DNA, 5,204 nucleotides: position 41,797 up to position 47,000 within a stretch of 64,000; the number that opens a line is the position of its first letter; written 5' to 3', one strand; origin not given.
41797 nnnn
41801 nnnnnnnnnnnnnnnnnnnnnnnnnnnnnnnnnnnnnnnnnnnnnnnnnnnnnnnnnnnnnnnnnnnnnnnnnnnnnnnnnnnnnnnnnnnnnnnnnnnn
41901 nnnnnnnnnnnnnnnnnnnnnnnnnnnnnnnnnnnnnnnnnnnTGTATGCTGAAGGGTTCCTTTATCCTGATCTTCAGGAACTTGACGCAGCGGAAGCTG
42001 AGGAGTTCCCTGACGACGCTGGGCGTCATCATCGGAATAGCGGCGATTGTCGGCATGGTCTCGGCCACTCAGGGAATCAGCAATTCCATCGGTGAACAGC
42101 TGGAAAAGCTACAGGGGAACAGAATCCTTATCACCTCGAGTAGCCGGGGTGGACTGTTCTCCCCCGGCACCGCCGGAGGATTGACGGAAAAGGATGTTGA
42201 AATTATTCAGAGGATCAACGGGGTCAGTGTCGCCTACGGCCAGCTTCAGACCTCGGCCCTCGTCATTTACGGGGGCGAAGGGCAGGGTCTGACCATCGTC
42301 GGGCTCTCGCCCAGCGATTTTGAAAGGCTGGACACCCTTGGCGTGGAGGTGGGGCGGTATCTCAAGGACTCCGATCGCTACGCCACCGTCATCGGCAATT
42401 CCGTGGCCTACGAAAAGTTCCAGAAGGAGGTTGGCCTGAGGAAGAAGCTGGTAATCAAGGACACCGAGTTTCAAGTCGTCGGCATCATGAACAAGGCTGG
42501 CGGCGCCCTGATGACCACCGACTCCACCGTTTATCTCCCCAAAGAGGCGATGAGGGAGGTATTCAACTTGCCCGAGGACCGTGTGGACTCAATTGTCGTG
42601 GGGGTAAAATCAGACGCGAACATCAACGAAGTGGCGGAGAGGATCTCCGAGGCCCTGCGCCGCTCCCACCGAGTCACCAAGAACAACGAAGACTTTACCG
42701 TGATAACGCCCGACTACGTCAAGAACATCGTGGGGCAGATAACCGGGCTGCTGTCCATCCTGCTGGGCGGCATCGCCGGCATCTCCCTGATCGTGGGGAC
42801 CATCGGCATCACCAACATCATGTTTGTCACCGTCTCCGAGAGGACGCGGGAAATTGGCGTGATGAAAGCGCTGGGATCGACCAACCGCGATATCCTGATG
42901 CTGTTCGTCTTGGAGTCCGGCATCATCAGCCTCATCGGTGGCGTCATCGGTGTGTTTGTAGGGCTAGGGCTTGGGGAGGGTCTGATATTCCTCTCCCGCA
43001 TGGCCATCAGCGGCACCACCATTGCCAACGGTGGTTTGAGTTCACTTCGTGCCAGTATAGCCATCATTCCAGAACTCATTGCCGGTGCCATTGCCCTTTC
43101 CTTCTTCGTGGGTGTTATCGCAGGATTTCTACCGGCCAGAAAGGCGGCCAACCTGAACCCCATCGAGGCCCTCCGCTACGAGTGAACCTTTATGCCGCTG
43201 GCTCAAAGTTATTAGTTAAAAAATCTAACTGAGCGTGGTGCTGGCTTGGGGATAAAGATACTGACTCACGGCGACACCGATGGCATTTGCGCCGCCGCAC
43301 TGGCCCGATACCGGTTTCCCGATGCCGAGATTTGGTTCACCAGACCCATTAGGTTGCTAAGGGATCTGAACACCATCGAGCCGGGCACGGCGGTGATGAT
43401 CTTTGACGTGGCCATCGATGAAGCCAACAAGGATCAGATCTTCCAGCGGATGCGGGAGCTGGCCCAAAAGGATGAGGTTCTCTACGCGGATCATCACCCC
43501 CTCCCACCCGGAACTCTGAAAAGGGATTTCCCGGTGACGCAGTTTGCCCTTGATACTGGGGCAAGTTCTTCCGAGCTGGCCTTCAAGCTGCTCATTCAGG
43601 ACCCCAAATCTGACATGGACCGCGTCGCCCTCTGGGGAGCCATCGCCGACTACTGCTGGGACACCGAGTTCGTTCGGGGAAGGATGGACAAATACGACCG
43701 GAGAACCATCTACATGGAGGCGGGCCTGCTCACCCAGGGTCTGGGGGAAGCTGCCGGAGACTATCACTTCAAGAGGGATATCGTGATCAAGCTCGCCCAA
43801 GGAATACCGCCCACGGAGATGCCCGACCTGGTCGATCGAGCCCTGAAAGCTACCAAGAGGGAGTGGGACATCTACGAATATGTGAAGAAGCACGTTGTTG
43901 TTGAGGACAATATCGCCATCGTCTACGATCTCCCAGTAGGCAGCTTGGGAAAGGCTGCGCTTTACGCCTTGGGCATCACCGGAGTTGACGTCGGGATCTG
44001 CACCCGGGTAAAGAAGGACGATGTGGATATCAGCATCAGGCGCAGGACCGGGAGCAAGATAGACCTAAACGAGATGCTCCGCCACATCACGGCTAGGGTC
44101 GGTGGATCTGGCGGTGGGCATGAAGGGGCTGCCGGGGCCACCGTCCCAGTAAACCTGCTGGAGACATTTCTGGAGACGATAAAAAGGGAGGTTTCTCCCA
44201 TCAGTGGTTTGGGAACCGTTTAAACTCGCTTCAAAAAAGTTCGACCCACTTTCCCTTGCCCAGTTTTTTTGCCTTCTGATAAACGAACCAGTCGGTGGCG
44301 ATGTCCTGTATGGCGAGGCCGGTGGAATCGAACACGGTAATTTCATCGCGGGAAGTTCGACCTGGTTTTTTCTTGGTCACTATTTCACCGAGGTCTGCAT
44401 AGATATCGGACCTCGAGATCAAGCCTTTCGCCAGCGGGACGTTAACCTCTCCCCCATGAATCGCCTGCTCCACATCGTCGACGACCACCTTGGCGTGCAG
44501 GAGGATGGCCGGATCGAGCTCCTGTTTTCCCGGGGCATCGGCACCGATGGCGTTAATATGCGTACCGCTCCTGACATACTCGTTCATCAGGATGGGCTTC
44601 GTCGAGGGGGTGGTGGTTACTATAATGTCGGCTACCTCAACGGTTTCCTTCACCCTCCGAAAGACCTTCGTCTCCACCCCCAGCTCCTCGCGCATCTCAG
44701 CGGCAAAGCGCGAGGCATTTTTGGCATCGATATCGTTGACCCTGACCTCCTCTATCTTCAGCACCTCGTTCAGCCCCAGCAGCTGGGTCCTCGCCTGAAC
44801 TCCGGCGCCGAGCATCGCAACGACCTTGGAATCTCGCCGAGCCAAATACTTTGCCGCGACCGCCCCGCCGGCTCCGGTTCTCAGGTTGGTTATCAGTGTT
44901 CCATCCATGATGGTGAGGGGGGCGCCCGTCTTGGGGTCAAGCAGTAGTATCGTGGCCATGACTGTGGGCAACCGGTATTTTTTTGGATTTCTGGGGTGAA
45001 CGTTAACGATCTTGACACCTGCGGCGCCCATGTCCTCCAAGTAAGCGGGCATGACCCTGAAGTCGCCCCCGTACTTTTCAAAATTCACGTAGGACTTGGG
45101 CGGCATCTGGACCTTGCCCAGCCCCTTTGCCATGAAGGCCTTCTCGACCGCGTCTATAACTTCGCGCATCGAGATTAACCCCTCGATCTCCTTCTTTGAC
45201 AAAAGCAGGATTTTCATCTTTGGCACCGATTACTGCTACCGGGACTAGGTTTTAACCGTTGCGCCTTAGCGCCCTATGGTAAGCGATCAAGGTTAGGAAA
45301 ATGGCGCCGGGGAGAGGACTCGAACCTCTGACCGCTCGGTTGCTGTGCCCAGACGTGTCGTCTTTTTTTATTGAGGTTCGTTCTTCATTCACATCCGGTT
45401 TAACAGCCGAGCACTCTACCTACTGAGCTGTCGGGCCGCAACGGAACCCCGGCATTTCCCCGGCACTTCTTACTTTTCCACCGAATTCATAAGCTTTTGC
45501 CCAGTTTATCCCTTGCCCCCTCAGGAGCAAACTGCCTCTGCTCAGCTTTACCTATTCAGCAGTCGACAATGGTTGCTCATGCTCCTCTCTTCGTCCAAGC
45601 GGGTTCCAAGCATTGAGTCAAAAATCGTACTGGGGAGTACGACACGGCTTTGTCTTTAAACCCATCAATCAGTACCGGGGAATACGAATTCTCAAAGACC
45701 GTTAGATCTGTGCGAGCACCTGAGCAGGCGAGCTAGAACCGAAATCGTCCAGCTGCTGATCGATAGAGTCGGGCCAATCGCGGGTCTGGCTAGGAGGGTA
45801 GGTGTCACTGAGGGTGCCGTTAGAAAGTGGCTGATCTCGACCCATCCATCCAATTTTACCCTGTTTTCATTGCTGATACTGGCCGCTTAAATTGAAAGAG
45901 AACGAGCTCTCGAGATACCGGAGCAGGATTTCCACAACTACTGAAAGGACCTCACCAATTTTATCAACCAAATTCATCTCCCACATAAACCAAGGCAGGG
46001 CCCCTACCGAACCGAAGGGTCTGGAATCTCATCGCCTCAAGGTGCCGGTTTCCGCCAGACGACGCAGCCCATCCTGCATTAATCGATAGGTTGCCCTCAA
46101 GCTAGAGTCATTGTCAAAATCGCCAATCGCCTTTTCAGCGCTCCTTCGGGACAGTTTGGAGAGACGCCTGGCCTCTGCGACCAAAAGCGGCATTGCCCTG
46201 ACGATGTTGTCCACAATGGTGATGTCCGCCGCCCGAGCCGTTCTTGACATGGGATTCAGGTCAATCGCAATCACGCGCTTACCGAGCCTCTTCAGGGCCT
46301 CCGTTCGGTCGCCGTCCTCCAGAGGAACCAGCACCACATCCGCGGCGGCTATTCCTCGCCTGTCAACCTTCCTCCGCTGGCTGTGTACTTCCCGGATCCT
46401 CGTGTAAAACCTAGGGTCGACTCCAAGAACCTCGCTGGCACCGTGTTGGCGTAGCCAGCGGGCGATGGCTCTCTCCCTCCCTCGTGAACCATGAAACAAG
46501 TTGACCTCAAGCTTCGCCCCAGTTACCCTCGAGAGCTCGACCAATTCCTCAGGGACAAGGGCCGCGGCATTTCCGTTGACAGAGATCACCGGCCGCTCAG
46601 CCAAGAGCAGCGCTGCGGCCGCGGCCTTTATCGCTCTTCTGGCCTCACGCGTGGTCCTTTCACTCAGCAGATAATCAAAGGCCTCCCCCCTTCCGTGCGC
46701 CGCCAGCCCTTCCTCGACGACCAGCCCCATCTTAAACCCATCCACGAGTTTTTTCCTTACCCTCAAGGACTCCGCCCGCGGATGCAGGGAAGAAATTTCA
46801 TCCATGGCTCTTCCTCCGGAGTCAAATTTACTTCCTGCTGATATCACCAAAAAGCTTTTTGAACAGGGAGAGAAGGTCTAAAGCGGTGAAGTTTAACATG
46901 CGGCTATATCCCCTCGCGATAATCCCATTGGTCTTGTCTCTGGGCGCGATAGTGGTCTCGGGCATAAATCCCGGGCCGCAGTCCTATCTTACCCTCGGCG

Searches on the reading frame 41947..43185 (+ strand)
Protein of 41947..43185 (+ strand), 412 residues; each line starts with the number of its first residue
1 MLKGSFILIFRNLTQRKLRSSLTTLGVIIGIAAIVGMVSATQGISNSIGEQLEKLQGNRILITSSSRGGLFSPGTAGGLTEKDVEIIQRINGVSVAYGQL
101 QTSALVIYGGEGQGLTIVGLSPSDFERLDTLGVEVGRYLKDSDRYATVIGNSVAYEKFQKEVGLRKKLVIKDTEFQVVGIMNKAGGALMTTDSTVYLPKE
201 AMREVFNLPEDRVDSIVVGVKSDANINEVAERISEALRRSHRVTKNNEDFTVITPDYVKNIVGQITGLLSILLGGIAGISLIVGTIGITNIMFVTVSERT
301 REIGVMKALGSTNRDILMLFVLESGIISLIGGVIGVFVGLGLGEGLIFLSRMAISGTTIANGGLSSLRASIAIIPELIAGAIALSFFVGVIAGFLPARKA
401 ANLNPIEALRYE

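Call 17: find_encoding_contigs(protein=window:41947-43185:+, flank=10000, max_places=1)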
Protein window:41947-43185:+ (412 aa): 4 contigs read that carry it; 1 place shown.
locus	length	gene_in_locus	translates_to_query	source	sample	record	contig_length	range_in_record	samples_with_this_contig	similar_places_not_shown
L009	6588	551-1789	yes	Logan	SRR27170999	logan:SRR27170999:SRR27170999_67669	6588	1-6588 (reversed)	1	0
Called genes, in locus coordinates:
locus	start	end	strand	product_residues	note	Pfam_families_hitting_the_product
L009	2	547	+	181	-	?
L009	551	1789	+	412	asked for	PF12704:MacB_PCD, PF02687:FtsX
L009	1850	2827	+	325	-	PF01368:DHH (weak), PF02272:DHHA1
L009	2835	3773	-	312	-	PF02423:OCD_Mu_crystall, PF01488:Shikimate_DH (faint)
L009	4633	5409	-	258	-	PF02006:PPS_PS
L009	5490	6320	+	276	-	-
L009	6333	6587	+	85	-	?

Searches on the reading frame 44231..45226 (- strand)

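Call 20: search_protein_families(library=pfam, proteins=[window:44231-45226:-], max_evalue=0.0001)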
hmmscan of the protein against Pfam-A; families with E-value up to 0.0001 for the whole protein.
window:44231-45226:- (331 aa): 2 families
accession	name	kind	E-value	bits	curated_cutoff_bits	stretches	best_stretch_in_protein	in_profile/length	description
PF02423.21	OCD_Mu_crystall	-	3.8e-109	364.9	24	1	7-321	4-312/314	Ornithine cyclodeaminase/mu-crystallin family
PF01488.26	Shikimate_DH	-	1.7e-05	25.3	24.3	1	124-222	3-99/138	Shikimate / quinate 5-dehydrogenase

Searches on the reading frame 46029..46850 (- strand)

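Call 20: search_protein_families(library=pfam, proteins=[window:46029-46850:-], max_evalue=0.0001)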
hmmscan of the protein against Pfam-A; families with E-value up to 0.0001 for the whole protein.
window:46029-46850:- (273 aa): 1 family
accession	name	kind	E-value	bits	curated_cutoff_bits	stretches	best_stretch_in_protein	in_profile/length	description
PF02006.22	PPS_PS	-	2.1e-71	239.6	26.4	1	81-255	1-173/176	Phosphopantothenate/pantothenate synthetase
